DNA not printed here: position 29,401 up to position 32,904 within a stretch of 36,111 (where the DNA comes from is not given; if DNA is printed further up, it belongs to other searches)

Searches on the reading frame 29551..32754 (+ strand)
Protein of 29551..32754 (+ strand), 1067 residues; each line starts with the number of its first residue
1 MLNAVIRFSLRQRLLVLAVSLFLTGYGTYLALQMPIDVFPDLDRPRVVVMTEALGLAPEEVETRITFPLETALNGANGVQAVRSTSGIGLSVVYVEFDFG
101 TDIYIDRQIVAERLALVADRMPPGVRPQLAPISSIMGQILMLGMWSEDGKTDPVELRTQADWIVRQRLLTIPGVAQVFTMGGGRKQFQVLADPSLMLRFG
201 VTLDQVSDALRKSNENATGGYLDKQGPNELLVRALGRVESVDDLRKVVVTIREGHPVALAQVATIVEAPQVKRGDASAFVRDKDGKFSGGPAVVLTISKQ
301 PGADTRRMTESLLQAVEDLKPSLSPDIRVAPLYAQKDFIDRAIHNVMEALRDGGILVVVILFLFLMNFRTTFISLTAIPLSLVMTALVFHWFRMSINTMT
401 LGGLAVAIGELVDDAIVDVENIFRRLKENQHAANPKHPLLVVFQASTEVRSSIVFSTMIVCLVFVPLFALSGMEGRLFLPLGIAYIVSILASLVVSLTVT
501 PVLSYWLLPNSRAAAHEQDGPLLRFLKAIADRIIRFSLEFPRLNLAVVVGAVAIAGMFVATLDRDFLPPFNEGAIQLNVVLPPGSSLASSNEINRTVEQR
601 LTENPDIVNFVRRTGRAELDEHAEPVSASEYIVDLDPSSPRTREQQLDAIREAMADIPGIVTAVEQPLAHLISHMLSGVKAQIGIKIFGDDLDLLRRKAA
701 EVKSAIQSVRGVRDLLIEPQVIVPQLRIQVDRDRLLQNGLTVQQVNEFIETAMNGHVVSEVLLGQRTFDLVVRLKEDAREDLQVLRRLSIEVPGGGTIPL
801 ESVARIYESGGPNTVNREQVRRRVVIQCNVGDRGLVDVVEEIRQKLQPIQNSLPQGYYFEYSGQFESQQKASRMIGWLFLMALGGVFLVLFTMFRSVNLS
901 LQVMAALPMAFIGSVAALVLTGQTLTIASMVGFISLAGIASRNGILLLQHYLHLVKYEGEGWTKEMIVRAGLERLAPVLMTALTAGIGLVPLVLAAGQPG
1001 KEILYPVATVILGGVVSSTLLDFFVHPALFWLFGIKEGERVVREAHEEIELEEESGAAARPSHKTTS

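Call 3: search_protein_families(library=pfam, proteins=[window:29551-32754:+], max_evalue=1)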
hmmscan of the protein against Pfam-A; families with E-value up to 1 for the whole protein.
window:29551-32754:+ (1067 aa): 4 families
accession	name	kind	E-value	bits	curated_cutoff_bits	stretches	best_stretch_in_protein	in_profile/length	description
PF00873.25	ACR_tran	-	7e-259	862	28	1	6-1033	2-1020/1021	AcrB/AcrD/AcrF family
PF02355.23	SecD_SecF_C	-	1.8e-05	24.7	20.5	2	873-1027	31-180/189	Protein export membrane protein SecD/SecF, C-terminal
PF03176.21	MMPL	-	0.00072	19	20.5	1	312-503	110-298/333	MMPL family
PF04990.17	RNA_pol_Rpb1_7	-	0.094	13.2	23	1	726-757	52-83/136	RNA polymerase Rpb1, domain 7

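Call 4: search_protein_families(library=ncbifam, proteins=[window:29551-32754:+], max_evalue=1)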
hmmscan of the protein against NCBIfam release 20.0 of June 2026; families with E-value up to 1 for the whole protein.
window:29551-32754:+ (1067 aa): 21 families
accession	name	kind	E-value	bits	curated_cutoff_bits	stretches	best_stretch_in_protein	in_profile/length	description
TIGR00914.1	2A0601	subfamily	8.6e-246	818.4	701.45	1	1-1037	1-1039/1051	CusA/CzcA family heavy metal efflux RND transporter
NF033617.1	RND_permease_2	subfamily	1.5e-163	546.2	1250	1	15-1033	10-1007/1009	multidrug efflux RND transporter permease subunit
NF000282.2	RND_permease_1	subfamily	1.4e-132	443.7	1250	1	16-1032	11-1026/1029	multidrug efflux RND transporter permease subunit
TIGR00915.1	2A0602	subfamily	4.1e-104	349.4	940.35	1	14-1032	10-1027/1050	efflux RND transporter permease subunit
NF007798.0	PRK10503.1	equivalog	3.3e-102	342.8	1584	1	16-1034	25-1023/1040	MdtB/MuxB family multidrug efflux RND transporter permease subunit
NF007905.0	PRK10614.1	equivalog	2.6e-99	333.3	1774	1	16-1034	16-1009/1025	multidrug efflux RND transporter permease subunit MdtC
NF007131.0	PRK09577.1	equivalog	1.4e-85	287.9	1768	1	7-1035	3-1024/1045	multidrug efflux RND transporter permease subunit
NF007133.0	PRK09579.1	equivalog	5.6e-79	265.9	1763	1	10-1039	8-1008/1017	multidrug efflux RND transporter permease subunit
NF000037.1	RND_perm_OqxB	exception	7.1e-74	249.2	2200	1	16-1030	16-1031/1050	multidrug efflux RND transporter permease subunit OqxB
NF007842.1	PRK10555.1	equivalog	8.5e-73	245.7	1854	1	16-1032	14-1025/1036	multidrug efflux RND transporter permease AcrD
NF011706.2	PRK15127.1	equivalog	9.2e-63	212.5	2150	1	16-1032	14-1028/1049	multidrug efflux RND transporter permease subunit AcrB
TIGR00966.2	transloc_SecF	equivalog_domain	7.2e-10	38.8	160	2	292-506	79-278/279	protein translocase subunit SecF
TIGR00921.1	2A067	subfamily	3.3e-08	32.1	351.9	2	827-1056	144-369/733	hydrophobe/amphiphile efflux-3 (HAE3) family transporter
NF009582.0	PRK13024.1-2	equivalog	1.8e-05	22.9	723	1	353-508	341-488/859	protein translocase subunit SecDF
NF009580.0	PRK13023.1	equivalog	4.3e-05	21.9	1153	1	351-497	594-744/775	protein translocase subunit SecDF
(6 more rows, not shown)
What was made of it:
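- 29551..32754 (+): HME-RND inner-membrane pump (CusA/CzcA family). Its TM4 motif is AIG-x3-DDA-x3-VEN, and the CusA methionine triad is absent. TIGR00914 818 bits, ACR_tran 7e-259 (calls 3, 4).
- On HME-RND pump, CusA/CzcA family (downstream gene): 818.4 bits against a cut-off of 701.45 (call 4).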

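Call 30: search_solved_structures(query=window:29551-32754:+, max_evalue=1e-50, show_alignments=2)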
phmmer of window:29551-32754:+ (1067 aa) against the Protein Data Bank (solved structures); distinct sequences matched with E-value up to 1e-50: 80 (the best 60 are shown).
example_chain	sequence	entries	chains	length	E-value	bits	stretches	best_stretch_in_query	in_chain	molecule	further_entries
4k0e_A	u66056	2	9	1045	1.2e-149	503.3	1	5-1043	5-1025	Heavy metal cation tricomponent efflux pump ZneA(CzcA-like)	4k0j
4dop_A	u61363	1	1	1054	5.1e-148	497.9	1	1-1034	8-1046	Cation efflux system protein CusA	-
3t51_A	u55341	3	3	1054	6.6e-148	497.6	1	1-1034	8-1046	Cation efflux system protein CusA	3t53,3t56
3k07_A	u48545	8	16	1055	6.6e-148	497.6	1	1-1034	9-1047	Cation efflux system protein cusA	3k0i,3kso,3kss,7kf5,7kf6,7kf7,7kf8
3ne5_A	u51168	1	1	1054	1.1e-147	496.9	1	5-1034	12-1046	Cation efflux system protein cusA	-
4dnr_A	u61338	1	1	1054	6.7e-147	494.2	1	1-1034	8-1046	Cation efflux system protein CusA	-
4dnt_A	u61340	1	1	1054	9.3e-147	493.8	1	1-1034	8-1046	Cation efflux system protein CusA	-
9lyq_B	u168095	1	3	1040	3e-86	293.5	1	16-1034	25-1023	Multidrug resistance protein MdtB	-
9j3d_J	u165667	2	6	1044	1.2e-79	271.7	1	9-1034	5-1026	Efflux pump membrane transporter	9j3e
8gjj_B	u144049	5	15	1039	1.3e-79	271.5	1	9-1033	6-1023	Efflux pump membrane transporter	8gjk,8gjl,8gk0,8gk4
5t0o_A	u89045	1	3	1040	3.4e-77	263.5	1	10-1033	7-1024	CmeB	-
5lq3_A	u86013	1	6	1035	4.1e-77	263.2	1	10-1033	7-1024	CmeB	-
8zxs_A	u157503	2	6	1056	1.2e-76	261.7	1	15-1030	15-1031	Efflux pump membrane transporter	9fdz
7cz9_A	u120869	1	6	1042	1.5e-76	261.4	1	15-1030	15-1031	Efflux pump membrane transporter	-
7b8p_A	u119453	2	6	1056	2.4e-75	257.4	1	6-1035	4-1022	Efflux pump membrane transporter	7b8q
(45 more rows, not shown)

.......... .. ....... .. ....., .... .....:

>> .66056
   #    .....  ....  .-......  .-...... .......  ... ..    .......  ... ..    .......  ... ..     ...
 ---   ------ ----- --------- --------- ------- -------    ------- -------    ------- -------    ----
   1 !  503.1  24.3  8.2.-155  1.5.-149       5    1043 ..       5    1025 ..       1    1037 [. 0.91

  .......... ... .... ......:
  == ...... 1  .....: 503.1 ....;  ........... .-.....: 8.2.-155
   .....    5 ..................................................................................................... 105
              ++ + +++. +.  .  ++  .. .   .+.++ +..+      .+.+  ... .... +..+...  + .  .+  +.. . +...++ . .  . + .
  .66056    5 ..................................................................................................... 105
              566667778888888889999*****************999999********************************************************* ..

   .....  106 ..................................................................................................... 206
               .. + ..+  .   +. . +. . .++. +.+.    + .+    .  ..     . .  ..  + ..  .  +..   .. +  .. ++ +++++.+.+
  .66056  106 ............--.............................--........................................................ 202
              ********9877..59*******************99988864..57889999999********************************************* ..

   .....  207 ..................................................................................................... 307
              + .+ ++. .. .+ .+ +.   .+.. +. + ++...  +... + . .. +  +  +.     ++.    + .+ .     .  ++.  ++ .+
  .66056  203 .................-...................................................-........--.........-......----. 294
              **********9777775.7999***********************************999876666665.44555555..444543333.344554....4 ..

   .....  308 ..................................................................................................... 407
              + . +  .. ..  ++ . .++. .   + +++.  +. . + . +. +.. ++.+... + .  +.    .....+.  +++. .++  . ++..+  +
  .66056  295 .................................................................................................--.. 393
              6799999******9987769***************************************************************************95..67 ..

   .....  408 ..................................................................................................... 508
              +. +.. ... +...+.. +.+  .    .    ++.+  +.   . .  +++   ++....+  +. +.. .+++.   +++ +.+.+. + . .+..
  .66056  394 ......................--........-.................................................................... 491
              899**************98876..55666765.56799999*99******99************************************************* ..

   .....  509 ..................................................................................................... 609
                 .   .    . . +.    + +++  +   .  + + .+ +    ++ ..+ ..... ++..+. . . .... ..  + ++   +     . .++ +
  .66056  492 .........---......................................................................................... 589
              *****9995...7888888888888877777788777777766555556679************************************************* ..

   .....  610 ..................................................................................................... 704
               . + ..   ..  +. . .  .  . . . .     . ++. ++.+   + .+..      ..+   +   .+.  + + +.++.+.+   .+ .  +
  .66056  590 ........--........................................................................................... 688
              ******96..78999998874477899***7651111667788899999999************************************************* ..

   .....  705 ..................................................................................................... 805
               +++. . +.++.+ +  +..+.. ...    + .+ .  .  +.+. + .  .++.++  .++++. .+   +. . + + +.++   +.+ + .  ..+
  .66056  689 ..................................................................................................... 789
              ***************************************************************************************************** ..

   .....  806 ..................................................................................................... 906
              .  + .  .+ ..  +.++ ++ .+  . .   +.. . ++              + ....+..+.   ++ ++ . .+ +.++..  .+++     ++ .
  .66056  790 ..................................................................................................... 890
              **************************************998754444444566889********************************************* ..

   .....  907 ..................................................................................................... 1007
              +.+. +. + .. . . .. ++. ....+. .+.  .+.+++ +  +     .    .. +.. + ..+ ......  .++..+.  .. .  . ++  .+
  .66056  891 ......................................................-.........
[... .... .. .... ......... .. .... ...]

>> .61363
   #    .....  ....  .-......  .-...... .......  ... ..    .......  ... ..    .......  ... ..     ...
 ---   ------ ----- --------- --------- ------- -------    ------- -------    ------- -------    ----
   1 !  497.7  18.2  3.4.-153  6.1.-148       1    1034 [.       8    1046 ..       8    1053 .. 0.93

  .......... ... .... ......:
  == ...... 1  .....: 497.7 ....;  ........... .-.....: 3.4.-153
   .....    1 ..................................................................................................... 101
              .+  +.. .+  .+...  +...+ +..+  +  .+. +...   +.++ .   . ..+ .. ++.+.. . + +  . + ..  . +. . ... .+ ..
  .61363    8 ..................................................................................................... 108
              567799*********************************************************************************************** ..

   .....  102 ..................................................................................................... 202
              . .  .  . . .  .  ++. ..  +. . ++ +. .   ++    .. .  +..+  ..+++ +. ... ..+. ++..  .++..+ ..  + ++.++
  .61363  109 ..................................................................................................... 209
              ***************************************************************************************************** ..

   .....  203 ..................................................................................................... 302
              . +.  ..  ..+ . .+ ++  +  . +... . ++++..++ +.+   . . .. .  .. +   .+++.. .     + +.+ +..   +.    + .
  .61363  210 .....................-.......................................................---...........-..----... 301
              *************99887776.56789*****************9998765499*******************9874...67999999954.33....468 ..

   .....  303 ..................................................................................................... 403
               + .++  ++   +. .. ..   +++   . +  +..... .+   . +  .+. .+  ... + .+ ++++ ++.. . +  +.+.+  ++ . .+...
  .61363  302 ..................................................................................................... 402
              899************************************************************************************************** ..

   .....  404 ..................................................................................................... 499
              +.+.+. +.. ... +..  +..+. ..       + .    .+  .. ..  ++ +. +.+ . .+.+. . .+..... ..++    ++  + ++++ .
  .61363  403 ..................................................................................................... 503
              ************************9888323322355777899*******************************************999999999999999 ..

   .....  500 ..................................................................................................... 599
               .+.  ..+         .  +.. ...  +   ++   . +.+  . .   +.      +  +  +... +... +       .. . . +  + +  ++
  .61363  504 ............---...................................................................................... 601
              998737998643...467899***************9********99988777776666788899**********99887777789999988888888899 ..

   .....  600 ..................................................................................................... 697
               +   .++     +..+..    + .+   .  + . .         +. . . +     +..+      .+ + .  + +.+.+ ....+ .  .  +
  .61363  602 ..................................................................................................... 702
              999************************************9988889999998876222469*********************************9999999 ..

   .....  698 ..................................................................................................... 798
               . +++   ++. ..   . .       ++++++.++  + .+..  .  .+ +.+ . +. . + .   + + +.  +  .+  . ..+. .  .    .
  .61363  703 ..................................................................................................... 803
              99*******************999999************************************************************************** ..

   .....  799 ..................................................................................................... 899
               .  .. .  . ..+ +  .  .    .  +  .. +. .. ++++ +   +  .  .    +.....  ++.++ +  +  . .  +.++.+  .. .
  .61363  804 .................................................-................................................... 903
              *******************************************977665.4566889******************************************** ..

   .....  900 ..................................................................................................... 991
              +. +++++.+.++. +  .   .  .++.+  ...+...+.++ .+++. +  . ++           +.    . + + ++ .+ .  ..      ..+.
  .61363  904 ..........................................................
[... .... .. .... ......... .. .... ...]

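Call 46: find_related_loci(query=A3, collection=metagenome_contigs, flank=6000)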
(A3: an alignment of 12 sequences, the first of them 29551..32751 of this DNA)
Query A3 (1067 aa) in metagenome_contigs; peptide patterns used: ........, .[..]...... (x = any residue, [..] = any of these).
600 stretches matched a pattern (row limit reached: there are more); 537 encode a relative of the query (tblastn E <= 1e-3); the best 80 are kept; 80 distinct loci.
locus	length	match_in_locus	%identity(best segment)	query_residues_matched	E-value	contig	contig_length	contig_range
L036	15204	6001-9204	76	1-1054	0e+0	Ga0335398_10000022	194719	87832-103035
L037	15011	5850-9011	78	1-1054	0e+0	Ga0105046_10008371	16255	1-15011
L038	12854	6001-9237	74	1-1062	0e+0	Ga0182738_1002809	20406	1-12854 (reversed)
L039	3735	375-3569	75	1-1066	0e+0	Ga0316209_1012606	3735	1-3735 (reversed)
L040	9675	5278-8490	73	1-1067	0e+0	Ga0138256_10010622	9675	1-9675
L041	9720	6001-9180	71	1-1053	0e+0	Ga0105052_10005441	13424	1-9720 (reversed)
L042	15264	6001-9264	70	1-1061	0e+0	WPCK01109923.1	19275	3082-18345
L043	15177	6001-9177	71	1-1058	0e+0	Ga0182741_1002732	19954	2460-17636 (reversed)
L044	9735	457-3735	68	1-1061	0e+0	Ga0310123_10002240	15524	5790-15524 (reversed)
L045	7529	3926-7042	66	1-1048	0e+0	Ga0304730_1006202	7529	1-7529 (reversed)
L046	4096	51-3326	65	1-1035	0e+0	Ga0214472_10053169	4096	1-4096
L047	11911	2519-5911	62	1-1055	0e+0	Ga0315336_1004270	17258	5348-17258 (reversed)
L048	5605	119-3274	64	1-1067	0e+0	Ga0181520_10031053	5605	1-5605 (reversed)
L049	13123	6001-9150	66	1-1060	0e+0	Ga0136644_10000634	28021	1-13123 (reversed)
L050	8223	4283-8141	64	1-1053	0e+0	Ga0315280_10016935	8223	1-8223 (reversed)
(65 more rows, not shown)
